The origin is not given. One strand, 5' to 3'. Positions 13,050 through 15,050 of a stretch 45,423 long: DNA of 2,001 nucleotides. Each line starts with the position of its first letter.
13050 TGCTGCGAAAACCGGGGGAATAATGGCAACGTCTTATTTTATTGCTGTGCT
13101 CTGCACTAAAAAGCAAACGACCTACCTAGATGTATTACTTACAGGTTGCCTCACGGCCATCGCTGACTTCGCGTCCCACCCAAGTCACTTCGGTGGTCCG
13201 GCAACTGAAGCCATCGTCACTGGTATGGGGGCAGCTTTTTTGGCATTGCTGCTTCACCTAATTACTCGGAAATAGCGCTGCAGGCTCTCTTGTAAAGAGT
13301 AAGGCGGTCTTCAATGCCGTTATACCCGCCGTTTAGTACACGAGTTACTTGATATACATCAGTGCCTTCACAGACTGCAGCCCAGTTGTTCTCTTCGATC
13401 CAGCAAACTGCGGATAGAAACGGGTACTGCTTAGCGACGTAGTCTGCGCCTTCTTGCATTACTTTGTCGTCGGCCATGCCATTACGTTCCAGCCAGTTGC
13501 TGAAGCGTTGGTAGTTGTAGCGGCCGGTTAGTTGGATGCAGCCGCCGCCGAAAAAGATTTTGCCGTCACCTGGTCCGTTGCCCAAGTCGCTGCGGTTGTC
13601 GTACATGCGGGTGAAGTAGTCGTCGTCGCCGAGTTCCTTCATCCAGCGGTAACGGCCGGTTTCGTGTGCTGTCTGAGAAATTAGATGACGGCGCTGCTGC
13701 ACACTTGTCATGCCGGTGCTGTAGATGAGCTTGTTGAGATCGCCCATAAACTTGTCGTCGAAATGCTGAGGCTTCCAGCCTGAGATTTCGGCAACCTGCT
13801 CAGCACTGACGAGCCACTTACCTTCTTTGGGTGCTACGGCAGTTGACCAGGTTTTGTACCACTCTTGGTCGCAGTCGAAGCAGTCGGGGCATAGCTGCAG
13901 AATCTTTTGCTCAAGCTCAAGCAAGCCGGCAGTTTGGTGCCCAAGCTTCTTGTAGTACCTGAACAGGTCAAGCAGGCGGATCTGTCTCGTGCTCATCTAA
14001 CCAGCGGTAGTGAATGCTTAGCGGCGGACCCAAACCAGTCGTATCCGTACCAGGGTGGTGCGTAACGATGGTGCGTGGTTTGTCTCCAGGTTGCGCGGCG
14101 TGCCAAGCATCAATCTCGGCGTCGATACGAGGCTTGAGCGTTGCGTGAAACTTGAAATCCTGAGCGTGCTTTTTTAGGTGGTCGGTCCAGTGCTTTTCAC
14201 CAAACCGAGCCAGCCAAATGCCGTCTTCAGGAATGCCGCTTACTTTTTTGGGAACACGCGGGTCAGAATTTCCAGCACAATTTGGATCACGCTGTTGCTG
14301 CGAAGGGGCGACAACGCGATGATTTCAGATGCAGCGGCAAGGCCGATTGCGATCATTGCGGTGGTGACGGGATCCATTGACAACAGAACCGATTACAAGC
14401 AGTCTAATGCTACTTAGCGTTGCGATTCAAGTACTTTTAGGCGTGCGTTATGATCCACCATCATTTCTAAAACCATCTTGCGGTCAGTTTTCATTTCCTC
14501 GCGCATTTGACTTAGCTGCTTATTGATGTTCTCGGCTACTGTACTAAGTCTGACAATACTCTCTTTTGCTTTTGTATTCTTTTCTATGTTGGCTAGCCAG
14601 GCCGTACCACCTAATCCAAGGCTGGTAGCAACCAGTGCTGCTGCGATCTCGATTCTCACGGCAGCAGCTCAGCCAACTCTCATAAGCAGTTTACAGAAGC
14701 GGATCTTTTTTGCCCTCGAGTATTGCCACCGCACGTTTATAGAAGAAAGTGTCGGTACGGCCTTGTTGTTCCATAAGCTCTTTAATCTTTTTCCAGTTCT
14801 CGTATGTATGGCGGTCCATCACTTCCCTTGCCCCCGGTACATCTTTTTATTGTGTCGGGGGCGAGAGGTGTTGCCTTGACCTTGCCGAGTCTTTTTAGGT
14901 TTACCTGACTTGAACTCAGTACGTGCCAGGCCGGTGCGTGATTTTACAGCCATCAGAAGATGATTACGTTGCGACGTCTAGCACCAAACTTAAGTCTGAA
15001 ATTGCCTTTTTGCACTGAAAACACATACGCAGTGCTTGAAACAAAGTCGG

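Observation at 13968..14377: Candidate programmed -1 ribosomal frameshift in the lysis cassette (45-aa membrane peptide versus 136-aa fusion)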

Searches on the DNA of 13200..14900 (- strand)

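Call 6: search_dna_similar(query=window:13200-14900:-, collection=phages, mode=distant, max_rows=30)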
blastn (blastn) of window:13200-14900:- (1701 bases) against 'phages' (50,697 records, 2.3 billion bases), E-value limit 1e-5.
Records with a match: 4; places in all: 4; records where one place covers at least 80% of the query: 0.
Best place of each record, by identity: 80-90% 2; 60-80% 2.
By first word of the organism name: Cyanophage 2; Synechococcus 2.
By host as written in the record: Synechococcus sp. WH7803 2; Synechococcus sp. CB0201 2.
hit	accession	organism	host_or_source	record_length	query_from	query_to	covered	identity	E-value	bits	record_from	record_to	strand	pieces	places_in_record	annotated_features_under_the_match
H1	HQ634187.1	Cyanophage KBS-S-2A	Synechococcus sp. WH7803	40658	898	1594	41%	67.0%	7e-50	205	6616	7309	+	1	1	hypothetical protein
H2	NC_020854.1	Cyanophage KBS-S-2A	Synechococcus sp. WH7803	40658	898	1594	41%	67.0%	7e-50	205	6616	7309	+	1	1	endolysin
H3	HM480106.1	Synechococcus phage S-CBS1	Synechococcus sp. CB0201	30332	563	625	4%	83.1%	5e-7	64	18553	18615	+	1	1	hypothetical protein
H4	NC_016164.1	Synechococcus phage S-CBS1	Synechococcus sp. CB0201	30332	563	625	4%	83.1%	5e-7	64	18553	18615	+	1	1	hypothetical protein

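Call 7: get_annotated_region(hit=H2, flank=2500)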
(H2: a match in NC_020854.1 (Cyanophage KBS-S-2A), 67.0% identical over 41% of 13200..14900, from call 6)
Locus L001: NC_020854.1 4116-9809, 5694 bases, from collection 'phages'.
description: Cyanophage KBS-S-2A genomic sequence.
organism: Cyanophage KBS-S-2A (NCBI taxid 889953)
taxonomy: Viruses; Duplodnaviria; Heunggongvirae; Uroviricota; Caudoviricetes
host: Synechococcus sp. WH7803; source: Atlantic: Chesapeake Bay; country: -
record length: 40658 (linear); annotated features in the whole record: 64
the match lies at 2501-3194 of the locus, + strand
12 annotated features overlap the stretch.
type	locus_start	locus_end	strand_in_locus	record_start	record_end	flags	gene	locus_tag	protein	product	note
CDS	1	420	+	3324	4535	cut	-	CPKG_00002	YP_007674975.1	tail fiber protein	-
CDS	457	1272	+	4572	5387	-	-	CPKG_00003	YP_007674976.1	tail fiber protein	-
CDS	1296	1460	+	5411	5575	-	-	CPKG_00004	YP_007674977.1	hypothetical protein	-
CDS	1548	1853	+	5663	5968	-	-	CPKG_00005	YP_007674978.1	hypothetical protein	-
CDS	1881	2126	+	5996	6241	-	-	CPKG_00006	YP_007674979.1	hypothetical protein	-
CDS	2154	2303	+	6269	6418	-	-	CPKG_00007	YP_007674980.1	hypothetical protein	-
CDS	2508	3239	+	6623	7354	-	-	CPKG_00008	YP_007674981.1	endolysin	-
CDS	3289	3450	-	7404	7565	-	-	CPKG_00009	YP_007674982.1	hypothetical protein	-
CDS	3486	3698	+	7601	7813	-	-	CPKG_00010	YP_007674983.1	hypothetical protein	-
CDS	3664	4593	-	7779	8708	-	-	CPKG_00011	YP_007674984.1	RNA polymerase sigma factor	-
CDS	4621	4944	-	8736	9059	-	-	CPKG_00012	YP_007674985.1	HNH endonuclease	-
CDS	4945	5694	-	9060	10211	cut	-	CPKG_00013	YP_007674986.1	hypothetical protein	-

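Call 8: get_annotated_region(hit=H4, flank=2500)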
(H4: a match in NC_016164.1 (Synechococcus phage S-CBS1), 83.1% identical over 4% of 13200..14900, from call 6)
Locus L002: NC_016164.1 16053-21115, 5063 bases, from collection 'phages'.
description: Synechococcus phage S-CBS1, complete genome.
organism: Synechococcus phage S-CBS1 (NCBI taxid 909297)
taxonomy: Viruses; Duplodnaviria; Heunggongvirae; Uroviricota; Caudoviricetes
host: Synechococcus sp. CB0201; source: surface seawater; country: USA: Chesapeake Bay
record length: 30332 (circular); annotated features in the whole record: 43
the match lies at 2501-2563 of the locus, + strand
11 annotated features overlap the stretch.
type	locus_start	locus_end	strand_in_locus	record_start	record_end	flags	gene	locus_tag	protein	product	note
CDS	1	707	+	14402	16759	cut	-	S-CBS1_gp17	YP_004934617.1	tail protein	-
CDS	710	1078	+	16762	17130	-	-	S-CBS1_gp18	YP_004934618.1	minor tail protein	-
CDS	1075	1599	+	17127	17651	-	-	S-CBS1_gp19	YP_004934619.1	minor tail protein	-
CDS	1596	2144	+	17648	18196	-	-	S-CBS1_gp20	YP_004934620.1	tail fiber protein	-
CDS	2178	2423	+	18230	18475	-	-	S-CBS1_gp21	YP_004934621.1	hypothetical protein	-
CDS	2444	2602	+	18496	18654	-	-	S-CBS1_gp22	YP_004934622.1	hypothetical protein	-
CDS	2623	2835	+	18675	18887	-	-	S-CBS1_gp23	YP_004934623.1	hypothetical protein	-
CDS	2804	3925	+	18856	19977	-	-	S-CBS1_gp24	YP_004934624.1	endolysin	-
CDS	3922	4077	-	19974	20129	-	-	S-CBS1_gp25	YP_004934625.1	hypothetical protein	-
CDS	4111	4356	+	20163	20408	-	-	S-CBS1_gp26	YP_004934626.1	hypothetical protein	-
CDS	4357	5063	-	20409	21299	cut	rpsD4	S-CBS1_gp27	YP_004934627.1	RNA polymerase sigma factor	-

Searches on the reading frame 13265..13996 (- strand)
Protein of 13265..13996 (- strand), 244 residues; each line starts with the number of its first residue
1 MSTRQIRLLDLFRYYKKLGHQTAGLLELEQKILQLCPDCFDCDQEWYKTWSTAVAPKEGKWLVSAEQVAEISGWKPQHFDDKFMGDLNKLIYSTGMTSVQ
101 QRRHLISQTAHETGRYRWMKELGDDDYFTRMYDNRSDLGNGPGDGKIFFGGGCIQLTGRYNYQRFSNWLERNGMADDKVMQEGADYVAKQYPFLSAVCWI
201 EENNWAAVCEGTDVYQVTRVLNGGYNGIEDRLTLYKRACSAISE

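Call 14: search_protein_families(library=pfam, max_evalue=1, proteins=[window:13265-13996:-])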
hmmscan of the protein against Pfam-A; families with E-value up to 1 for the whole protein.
seq(244 aa): 2 families
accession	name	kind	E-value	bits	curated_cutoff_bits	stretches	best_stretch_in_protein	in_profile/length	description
PF10388.15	YkuI_C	-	0.038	14.2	26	1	7-81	39-112/166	EAL-domain associated signalling protein domain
PF00182.24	Glyco_hydro_19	-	0.064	13.5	25.5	1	143-171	102-130/232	Chitinase class I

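Call 15: search_protein_families(library=phrogs, max_evalue=1, proteins=[window:13265-13996:-])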
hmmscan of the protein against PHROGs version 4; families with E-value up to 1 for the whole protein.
seq(244 aa): 10 families
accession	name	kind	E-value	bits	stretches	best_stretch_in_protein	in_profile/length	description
phrog_181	-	lysis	4.6e-33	116.2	1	49-242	316-530/769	endolysin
phrog_9506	-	lysis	1.5e-24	88.3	1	82-242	22-192/330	endolysin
phrog_14712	-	moron, auxiliary metabolic gene and host takeover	2.1e-23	84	1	64-238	5-183/322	chitinase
phrog_34417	-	unknown function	1.1e-19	71.9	1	80-241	24-193/326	-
phrog_1519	-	lysis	7e-19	69.3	1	81-239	217-377/502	endolysin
phrog_26317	-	unknown function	8.6e-13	49.3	1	131-241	13-116/119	-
phrog_317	-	lysis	9.8e-12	45.8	1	92-239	221-356/492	endolysin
phrog_28234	-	lysis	0.00028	21.1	1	3-83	4-93/372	endolysin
phrog_10051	-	lysis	0.0077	16.4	1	4-57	24-77/455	endolysin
phrog_16283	-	unknown function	0.3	12.1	1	56-100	23-66/69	-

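Call 64: search_protein_families(library=ncbifam, max_evalue=1, proteins=[window:13265-13996:-])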
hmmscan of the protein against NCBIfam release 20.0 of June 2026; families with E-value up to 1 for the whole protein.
seq(244 aa): 0 families

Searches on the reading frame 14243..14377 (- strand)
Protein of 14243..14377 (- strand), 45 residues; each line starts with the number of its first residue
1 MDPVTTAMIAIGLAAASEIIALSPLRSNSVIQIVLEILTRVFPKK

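Call 14: search_protein_families(library=pfam, max_evalue=1, proteins=[window:14243-14377:-])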
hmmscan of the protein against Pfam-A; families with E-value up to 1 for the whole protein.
seq(45 aa): 1 family
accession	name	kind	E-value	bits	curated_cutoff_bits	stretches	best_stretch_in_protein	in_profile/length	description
PF03474.20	DMA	-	0.081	12.9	23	1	35-45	4-14/37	DMRTA motif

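Call 15: search_protein_families(library=phrogs, max_evalue=1, proteins=[window:14243-14377:-])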
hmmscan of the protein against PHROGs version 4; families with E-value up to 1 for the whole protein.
seq(45 aa): 2 families
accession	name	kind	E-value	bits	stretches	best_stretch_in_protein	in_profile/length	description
phrog_22542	-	unknown function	8.7e-11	42.6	1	13-41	16-44/49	-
phrog_15106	-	unknown function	0.00061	20.9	1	11-39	17-45/76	-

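Call 64: search_protein_families(library=ncbifam, max_evalue=1, proteins=[window:14243-14377:-])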
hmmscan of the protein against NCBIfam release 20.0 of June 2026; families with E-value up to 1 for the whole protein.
seq(45 aa): 1 family
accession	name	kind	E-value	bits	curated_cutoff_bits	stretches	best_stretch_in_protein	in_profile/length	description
NF006215.0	PRK08343.1-1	equivalog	0.15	10.6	666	1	7-26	462-481/522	preprotein translocase subunit SecD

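Call 95: search_protein_representatives(protein=window:14243-14377:-)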
Query: 45 residues. Proteins with E-value up to 0.001 (for the whole library): 30; up to 1e-10: 1; up to 1e-30: 0. The best 30 are listed.
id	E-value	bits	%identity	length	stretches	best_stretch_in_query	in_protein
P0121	4.5e-12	59.6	75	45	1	1-44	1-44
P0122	3.0e-09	51.1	76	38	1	8-45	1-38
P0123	3.2e-09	51.0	61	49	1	1-44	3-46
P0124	3.3e-09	50.9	62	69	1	1-45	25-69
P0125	9.2e-09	49.6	67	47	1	3-45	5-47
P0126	4.5e-08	47.5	64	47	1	1-44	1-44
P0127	1.9e-07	45.6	59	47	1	2-45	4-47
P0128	2.6e-06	42.1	53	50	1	2-44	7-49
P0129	2.9e-06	42.0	55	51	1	1-44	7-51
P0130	8.7e-06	40.6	58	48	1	1-45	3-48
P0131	1.3e-05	40.0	56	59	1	1-45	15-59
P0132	1.9e-05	39.5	50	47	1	1-44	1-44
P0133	4.9e-05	38.3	52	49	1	2-45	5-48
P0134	5.6e-05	38.1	53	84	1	6-43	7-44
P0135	6.6e-05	37.9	52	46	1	1-44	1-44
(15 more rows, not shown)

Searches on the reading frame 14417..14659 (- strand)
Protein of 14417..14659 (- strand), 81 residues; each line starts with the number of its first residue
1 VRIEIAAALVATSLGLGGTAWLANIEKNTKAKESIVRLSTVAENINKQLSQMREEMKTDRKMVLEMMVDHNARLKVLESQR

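Call 14: search_protein_families(library=pfam, max_evalue=1, proteins=[window:14417-14659:-])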
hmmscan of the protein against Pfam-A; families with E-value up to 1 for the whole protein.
seq(81 aa): 2 families
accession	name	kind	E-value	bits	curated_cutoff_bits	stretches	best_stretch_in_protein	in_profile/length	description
PF04609.17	MCR_C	-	0.002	17.8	25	1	24-76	184-236/271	Methyl-coenzyme M reductase operon protein C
PF20094.4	GWxTD_dom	-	0.04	14.1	26.9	1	20-66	62-108/172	GWxTD domain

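Call 15: search_protein_families(library=phrogs, max_evalue=1, proteins=[window:14417-14659:-])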
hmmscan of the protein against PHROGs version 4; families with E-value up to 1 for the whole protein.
seq(81 aa): 11 families
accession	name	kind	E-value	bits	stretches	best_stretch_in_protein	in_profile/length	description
phrog_26178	-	unknown function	4e-12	47.1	1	3-80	2-79/81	-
phrog_37804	-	unknown function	0.0092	15.8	1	27-71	350-394/621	-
phrog_1009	-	unknown function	0.016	16.3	1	4-78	10-82/103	-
phrog_739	-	lysis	0.042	15.1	1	6-61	8-62/122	Rz-like spanin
phrog_89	-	lysis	0.093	13.7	1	6-61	4-64/143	Rz-like spanin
phrog_10464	-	unknown function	0.099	12.5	1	25-61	387-424/492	-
phrog_8165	-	unknown function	0.1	13.3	1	22-72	102-152/156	-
phrog_17876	-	unknown function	0.12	13.5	1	23-66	7-50/126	-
phrog_4349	-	lysis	0.15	13.1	1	5-58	7-59/142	Rz-like spanin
phrog_36046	-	unknown function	0.53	10.1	1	2-60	3-60/506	-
phrog_1860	-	unknown function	0.74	10.9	0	56-75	1-20/31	-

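Call 64: search_protein_families(library=ncbifam, max_evalue=1, proteins=[window:14417-14659:-])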
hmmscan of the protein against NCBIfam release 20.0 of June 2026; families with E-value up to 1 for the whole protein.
seq(81 aa): 3 families
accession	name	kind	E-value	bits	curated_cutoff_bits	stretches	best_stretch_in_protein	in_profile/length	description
TIGR03274.1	methan_mark_7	hypoth_equivalog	0.016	14.2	349.15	1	22-74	181-233/302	methanogenesis marker 7 protein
TIGR03558.1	oxido_grp_1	subfamily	0.039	13.1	166.95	1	36-78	278-320/325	MsnO8 family LLM class oxidoreductase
NF002493.1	PRK01816.1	equivalog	0.08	13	75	1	3-54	63-114/143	terminus macrodomain insulation protein YfbV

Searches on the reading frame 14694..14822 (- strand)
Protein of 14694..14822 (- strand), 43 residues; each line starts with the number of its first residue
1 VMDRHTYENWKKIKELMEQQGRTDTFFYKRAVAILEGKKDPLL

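Call 14: search_protein_families(library=pfam, max_evalue=1, proteins=[window:14694-14822:-])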
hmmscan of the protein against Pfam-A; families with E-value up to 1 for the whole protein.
seq(43 aa): 0 families

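Call 15: search_protein_families(library=phrogs, max_evalue=1, proteins=[window:14694-14822:-])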
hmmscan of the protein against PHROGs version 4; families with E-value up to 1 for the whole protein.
seq(43 aa): 1 family
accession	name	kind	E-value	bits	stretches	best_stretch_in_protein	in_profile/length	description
phrog_37032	-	unknown function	0.1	13.5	1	3-36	52-87/110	-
